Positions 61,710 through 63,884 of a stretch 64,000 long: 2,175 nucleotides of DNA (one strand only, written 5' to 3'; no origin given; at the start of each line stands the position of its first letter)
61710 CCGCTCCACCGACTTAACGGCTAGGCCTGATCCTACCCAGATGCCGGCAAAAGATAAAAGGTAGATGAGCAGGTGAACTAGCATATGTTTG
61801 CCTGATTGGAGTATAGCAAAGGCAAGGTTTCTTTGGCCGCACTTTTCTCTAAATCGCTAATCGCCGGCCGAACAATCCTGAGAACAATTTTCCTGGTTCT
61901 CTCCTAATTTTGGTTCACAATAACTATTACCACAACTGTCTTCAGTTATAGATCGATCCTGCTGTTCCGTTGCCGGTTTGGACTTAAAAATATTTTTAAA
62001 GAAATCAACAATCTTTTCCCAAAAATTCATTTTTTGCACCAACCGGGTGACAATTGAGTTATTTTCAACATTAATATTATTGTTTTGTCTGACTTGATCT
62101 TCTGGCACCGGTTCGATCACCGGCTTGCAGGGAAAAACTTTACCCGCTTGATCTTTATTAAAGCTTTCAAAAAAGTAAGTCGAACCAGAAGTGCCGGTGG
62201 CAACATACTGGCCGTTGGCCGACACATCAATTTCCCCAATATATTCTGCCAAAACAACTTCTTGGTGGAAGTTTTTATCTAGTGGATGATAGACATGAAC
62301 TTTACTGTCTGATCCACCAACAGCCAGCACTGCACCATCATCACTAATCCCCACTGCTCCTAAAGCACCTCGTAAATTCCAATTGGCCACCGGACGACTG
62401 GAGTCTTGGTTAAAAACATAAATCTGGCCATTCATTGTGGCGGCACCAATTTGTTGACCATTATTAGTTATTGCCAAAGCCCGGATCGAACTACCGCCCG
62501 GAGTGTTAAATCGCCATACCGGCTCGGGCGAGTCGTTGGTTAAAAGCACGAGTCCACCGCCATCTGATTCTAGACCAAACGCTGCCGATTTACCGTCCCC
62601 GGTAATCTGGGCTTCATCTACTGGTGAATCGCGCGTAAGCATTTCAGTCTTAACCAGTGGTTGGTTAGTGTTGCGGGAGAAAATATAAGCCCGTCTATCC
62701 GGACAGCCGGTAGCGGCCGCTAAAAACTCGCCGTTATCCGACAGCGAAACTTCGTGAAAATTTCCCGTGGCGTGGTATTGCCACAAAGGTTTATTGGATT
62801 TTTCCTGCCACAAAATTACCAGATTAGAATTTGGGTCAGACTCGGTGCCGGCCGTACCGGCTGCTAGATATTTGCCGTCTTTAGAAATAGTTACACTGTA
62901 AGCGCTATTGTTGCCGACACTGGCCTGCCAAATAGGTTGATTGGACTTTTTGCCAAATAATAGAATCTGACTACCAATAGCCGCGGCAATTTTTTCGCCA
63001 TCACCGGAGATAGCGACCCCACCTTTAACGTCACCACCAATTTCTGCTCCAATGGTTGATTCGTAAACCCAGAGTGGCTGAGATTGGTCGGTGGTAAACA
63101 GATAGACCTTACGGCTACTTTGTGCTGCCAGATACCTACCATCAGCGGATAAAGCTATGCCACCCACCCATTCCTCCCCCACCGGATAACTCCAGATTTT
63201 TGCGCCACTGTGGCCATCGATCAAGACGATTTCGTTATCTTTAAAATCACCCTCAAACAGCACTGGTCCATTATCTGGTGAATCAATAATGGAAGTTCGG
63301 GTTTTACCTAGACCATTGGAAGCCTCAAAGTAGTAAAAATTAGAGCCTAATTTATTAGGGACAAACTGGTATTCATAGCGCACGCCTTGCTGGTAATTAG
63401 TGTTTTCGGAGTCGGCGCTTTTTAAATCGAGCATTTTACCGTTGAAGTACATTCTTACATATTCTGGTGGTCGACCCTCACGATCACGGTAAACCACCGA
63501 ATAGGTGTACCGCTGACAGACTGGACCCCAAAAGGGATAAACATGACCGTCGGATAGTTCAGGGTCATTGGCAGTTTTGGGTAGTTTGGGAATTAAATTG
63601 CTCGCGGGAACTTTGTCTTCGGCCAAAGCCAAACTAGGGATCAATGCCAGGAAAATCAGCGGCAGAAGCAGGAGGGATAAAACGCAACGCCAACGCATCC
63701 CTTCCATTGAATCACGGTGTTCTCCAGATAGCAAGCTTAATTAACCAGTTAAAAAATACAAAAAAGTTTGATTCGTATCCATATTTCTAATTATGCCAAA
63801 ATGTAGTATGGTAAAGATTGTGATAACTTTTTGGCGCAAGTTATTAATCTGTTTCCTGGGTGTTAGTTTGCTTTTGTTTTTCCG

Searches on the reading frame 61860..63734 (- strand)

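Call 31: search_protein_families(library=pfam, proteins=[window:61860-63734:-], max_evalue=0.0001)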
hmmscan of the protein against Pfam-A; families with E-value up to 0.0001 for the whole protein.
window:61860-63734:- (625 aa): 10 families
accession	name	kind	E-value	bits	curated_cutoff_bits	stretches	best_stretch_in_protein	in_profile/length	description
PF23414.1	Beta-prop_EML_2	-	2.2e-23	83.4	90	1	399-523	26-151/266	Echinoderm microtubule-associated protein second beta-propeller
PF25174.1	Beta-prop_THOC3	-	1e-13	51.4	305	1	165-363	67-251/272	THOC3 beta-propeller domain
PF24807.1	WD40_CDC20-Fz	-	5.7e-12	46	200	0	414-520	51-159/292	CDC20/Fizzy WD40 domain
PF00400.38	WD40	-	1.5e-11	44.7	27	0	460-482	16-38/39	WD domain, G-beta repeat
PF13570.13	Beta-prop_ACSF4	-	2.1e-10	41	133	1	166-456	28-302/329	Beta-alanine-activating enzyme, beta-propeller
PF24817.1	WD40_WDHD1_1st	-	2.5e-10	40.5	109.9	0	222-295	166-242/291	WDHD1 first WD40 domain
PF24814.1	WD40_Prp19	-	1e-09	38.3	320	1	306-489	73-254/281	Prp19 WD40 domain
PF13360.13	PQQ_2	-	3.1e-07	30.7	27.6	0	166-239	2-74/233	Outer membrane protein assembly factor BamB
PF12894.13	ANAPC4_WD40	-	3.9e-07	30.6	22.9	0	404-453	27-77/91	Anaphase-promoting complex subunit 4 WD40 domain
PF25173.1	Beta-prop_WDR3_1st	-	4.3e-05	23.7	154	0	415-483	30-99/184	WDR3 first beta-propeller domain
